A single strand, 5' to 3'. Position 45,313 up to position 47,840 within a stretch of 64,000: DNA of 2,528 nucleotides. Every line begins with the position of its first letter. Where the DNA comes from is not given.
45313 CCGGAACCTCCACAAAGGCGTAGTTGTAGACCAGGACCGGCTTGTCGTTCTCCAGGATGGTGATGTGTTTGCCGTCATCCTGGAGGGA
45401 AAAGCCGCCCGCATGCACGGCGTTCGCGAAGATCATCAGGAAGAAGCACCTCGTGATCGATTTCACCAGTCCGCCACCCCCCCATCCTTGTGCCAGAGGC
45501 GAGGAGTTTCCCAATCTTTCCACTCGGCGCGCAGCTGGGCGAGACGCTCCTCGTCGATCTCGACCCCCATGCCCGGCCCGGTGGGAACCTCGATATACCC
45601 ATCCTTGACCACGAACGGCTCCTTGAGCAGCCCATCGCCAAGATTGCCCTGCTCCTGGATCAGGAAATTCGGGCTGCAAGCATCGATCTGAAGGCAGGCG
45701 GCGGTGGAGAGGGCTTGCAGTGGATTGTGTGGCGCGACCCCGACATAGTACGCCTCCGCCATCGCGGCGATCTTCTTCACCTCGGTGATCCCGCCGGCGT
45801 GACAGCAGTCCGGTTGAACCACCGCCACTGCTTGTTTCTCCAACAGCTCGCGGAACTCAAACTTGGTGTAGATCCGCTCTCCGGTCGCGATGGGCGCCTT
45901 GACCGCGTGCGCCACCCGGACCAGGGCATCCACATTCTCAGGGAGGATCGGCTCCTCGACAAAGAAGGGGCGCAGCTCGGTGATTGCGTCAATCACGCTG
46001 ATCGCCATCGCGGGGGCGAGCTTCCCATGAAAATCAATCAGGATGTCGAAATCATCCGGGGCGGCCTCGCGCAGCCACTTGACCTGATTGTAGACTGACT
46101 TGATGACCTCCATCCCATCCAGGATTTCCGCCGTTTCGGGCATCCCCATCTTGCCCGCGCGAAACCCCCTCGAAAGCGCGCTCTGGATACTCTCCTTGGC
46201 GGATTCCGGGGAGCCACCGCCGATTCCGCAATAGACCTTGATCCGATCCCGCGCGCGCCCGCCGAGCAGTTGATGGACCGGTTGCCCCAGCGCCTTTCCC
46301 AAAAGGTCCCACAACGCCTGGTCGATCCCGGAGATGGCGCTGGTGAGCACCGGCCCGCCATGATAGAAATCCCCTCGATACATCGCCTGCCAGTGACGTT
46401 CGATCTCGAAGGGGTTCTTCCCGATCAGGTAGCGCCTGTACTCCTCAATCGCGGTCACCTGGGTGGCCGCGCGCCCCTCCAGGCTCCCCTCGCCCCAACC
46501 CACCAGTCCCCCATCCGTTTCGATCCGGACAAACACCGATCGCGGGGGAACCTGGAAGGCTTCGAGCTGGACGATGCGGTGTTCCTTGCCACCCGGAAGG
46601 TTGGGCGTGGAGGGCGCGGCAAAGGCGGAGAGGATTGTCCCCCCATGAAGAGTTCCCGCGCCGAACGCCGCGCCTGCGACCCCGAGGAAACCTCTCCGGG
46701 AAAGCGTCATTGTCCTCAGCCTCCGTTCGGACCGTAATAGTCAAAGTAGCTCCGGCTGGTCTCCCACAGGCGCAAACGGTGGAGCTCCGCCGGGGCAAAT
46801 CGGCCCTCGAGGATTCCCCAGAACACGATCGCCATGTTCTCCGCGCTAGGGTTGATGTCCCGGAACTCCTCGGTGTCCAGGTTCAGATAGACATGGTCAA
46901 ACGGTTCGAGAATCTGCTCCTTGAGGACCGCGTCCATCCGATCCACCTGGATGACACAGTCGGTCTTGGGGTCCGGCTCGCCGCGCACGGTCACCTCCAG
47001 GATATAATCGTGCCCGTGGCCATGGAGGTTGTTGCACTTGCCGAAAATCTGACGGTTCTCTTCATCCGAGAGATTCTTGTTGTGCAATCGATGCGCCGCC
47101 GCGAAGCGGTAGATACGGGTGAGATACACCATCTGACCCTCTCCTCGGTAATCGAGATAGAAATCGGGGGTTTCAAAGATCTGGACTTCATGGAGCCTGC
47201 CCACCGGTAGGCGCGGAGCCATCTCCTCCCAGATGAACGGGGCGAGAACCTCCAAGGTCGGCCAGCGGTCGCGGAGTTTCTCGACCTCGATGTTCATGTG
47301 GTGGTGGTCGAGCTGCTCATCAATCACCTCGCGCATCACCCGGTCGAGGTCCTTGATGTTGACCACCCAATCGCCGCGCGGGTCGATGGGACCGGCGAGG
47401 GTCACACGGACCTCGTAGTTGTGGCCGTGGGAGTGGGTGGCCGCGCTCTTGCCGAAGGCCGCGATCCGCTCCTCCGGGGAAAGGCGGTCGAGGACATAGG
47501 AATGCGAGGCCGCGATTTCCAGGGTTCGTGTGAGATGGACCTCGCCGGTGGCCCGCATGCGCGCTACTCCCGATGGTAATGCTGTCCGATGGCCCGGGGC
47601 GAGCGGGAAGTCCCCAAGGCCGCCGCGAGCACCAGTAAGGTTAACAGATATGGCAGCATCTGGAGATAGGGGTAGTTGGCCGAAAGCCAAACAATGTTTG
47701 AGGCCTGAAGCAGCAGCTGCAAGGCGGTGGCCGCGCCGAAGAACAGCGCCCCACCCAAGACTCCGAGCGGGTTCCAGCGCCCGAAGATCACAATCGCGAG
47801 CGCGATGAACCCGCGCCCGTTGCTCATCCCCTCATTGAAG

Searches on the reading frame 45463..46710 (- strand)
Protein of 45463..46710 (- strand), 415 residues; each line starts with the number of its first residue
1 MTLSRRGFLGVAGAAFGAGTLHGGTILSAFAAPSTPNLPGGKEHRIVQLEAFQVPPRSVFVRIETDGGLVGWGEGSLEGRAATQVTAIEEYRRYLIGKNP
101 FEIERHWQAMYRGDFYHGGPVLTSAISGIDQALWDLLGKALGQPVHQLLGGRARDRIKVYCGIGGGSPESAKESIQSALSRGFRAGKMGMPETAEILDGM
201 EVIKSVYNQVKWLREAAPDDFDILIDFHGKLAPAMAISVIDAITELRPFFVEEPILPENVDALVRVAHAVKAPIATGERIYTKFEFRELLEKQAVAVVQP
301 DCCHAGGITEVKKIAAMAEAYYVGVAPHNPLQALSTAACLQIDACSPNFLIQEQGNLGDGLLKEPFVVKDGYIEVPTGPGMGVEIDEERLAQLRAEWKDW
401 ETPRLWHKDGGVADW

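Call 64: search_protein_families(library=pfam, proteins=[window:45463-46710:-], max_evalue=0.0001)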
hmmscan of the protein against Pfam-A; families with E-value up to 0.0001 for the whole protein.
window:45463-46710:- (415 aa): 2 families
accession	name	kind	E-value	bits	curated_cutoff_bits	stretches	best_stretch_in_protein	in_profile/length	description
PF13378.12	MR_MLE_C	-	1.3e-61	208.6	29.4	1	173-388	4-218/219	Enolase C-terminal domain-like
PF02746.21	MR_MLE_N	-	2.3e-23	83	22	1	58-150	28-117/117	Mandelate racemase / muconate lactonizing enzyme, N-terminal domain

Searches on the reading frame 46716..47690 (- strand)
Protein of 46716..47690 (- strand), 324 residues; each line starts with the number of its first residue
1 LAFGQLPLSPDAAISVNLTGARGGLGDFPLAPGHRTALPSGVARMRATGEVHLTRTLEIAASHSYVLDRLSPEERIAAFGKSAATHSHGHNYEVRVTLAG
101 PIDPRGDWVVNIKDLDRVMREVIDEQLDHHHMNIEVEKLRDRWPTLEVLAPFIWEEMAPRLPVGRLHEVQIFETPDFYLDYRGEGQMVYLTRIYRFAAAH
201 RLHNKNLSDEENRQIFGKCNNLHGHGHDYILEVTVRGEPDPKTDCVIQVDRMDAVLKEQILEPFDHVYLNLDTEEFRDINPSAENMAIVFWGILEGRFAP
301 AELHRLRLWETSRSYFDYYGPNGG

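Call 64: search_protein_families(library=pfam, proteins=[window:46716-47690:-], max_evalue=0.0001)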
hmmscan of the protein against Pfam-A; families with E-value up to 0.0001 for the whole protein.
window:46716-47690:- (324 aa): 1 family
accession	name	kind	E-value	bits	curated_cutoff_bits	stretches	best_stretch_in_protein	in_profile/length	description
PF01242.24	PTPS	-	4.7e-61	204.6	22.4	2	190-320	2-120/121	6-pyruvoyl tetrahydropterin synthase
